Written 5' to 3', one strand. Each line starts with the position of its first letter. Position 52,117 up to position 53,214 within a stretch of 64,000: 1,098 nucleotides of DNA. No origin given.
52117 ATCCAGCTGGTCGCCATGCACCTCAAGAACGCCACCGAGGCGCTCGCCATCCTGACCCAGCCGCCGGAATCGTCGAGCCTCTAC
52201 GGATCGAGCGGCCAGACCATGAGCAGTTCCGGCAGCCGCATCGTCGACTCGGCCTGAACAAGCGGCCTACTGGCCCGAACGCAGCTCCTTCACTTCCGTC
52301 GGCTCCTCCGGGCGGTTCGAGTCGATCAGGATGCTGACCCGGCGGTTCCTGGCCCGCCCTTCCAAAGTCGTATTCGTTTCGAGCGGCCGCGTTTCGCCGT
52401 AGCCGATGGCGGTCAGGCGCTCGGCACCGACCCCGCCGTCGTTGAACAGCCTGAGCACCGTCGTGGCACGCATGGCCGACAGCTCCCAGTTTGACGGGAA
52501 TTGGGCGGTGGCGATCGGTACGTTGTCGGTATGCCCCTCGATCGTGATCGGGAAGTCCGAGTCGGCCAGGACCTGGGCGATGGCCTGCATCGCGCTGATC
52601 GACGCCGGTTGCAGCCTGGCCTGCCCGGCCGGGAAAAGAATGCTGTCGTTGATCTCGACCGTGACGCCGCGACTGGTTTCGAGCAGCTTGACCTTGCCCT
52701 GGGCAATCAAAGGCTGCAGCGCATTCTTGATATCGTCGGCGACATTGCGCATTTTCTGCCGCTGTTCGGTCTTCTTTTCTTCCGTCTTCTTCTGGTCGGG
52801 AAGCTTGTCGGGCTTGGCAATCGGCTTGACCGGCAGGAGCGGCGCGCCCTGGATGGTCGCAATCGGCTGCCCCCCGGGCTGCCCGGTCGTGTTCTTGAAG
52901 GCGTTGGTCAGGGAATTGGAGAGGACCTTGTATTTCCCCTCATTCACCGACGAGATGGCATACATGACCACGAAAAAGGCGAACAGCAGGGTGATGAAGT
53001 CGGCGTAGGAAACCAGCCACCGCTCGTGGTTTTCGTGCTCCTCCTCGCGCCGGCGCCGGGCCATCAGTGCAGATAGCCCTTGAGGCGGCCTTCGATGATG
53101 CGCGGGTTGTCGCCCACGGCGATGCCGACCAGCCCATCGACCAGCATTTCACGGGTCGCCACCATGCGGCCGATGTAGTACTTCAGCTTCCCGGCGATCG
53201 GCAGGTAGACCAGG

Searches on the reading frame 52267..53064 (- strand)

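Call 86: search_protein_families(library=pfam, proteins=[window:52267-53064:-], max_evalue=0.0001)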
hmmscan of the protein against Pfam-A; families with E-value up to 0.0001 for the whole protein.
window:52267-53064:- (265 aa): 2 families
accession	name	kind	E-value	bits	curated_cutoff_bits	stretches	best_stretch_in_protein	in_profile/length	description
PF13677.11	MotB_plug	-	9e-24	83.3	24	1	4-56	2-58/58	Membrane MotB of proton-channel complex MotA/MotB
PF00691.25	OmpA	-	7.5e-20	71.5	27.2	1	143-241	1-98/98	OmpA family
